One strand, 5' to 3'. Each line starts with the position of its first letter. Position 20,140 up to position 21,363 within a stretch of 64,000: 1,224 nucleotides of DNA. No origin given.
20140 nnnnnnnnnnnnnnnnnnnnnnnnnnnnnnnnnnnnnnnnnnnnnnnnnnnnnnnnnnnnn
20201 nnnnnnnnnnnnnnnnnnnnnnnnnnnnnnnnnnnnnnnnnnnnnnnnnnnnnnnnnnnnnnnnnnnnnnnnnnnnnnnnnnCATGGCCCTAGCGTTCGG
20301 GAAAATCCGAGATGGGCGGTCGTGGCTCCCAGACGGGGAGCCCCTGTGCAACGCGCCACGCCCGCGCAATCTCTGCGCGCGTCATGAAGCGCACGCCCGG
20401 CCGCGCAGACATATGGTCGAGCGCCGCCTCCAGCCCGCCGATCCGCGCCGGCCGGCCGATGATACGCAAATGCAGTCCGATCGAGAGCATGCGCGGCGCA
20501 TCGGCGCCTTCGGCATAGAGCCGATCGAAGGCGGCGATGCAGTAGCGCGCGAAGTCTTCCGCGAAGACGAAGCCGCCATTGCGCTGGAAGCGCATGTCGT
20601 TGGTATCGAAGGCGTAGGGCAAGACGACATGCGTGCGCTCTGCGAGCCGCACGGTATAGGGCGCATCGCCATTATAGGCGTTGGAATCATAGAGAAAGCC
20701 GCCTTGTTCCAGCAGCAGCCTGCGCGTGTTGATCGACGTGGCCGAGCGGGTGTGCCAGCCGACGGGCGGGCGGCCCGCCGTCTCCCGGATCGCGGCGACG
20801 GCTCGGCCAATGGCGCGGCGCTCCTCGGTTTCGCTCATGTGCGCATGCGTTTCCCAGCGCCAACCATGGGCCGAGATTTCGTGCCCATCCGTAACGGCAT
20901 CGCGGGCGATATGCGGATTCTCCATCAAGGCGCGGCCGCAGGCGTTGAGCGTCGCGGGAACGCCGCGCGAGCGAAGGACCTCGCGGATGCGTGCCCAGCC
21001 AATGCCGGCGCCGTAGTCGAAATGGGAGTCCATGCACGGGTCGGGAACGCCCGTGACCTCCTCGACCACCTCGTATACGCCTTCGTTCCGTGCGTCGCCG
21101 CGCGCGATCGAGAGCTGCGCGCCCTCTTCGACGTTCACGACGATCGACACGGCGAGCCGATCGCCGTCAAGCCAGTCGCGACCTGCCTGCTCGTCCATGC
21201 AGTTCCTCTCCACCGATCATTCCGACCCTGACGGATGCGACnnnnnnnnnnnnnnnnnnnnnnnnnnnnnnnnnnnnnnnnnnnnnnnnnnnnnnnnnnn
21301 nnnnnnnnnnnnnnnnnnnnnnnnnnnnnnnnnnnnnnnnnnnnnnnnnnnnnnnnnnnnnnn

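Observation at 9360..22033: Regulator-less accessory cluster pairing duplicated SIS/PfkB genes with two PuuE-type ring amidohydrolases, an ATZ/TRZ amidohydrolase and BtpA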

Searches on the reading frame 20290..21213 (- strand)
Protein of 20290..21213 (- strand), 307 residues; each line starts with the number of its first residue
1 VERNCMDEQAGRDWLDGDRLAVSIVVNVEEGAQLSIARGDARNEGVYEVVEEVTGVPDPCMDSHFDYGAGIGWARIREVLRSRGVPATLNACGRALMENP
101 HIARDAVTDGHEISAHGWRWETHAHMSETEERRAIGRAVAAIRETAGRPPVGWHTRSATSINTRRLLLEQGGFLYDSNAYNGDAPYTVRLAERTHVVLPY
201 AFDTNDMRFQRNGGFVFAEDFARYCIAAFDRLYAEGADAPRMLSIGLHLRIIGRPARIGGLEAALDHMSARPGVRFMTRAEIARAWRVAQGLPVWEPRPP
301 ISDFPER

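Call 9: search_protein_families(library=ncbifam, proteins=[window:20290-21213:-], max_evalue=0.001)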
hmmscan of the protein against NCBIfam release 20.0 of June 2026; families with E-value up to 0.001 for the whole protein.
window:20290-21213:- (307 aa): 4 families
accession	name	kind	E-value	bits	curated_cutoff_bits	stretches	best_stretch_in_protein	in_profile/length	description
TIGR03212.1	uraD_N-term-dom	equivalog_domain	4.4e-76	255.8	424.6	1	12-288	15-293/297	allantoinase PuuE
TIGR03006.1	pepcterm_polyde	equivalog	2.9e-08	33.2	276.2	1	75-180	38-146/272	XrtA system polysaccharide deacetylase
TIGR04243.1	nodulat_NodB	equivalog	2.6e-07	30.3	240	1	75-151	19-95/197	chitooligosaccharide deacetylase NodB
TIGR02764.1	spore_ybaN_pdaB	equivalog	1e-05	25.4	237.4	1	75-148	23-96/191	polysaccharide deacetylase family sporulation protein PdaB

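Call 13: search_protein_families(library=pfam, proteins=[window:20290-21213:-], max_evalue=0.001)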
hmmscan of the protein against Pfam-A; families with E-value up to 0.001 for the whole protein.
window:20290-21213:- (307 aa): 1 family
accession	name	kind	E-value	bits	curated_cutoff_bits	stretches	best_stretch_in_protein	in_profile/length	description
PF01522.26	Polysacc_deac_1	-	7.5e-14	52.2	23.1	1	63-156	11-104/124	Polysaccharide deacetylase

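Call 29: search_solved_structures(query=window:20290-21213:-, max_evalue=0.00001, show_alignments=2)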
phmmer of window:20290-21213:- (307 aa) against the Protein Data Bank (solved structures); distinct sequences matched with E-value up to 0.00001: 5.
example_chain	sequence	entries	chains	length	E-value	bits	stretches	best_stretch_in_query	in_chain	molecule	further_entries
1z7a_A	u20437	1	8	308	4.3e-70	239.8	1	14-287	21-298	conserved hypothetical protein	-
3cl6_A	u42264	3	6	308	7.3e-66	226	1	14-288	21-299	Puue allantoinase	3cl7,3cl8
3s6o_A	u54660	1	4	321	4.7e-56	193.8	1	13-288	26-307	Polysaccharide deacetylase family protein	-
3rxz_A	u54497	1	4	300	2.2e-16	63.5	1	63-293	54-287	Polysaccharide deacetylase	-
3qbu_A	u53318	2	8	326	3.1e-15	59.7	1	67-206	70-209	Putative uncharacterized protein | peptidoglycan deacetylase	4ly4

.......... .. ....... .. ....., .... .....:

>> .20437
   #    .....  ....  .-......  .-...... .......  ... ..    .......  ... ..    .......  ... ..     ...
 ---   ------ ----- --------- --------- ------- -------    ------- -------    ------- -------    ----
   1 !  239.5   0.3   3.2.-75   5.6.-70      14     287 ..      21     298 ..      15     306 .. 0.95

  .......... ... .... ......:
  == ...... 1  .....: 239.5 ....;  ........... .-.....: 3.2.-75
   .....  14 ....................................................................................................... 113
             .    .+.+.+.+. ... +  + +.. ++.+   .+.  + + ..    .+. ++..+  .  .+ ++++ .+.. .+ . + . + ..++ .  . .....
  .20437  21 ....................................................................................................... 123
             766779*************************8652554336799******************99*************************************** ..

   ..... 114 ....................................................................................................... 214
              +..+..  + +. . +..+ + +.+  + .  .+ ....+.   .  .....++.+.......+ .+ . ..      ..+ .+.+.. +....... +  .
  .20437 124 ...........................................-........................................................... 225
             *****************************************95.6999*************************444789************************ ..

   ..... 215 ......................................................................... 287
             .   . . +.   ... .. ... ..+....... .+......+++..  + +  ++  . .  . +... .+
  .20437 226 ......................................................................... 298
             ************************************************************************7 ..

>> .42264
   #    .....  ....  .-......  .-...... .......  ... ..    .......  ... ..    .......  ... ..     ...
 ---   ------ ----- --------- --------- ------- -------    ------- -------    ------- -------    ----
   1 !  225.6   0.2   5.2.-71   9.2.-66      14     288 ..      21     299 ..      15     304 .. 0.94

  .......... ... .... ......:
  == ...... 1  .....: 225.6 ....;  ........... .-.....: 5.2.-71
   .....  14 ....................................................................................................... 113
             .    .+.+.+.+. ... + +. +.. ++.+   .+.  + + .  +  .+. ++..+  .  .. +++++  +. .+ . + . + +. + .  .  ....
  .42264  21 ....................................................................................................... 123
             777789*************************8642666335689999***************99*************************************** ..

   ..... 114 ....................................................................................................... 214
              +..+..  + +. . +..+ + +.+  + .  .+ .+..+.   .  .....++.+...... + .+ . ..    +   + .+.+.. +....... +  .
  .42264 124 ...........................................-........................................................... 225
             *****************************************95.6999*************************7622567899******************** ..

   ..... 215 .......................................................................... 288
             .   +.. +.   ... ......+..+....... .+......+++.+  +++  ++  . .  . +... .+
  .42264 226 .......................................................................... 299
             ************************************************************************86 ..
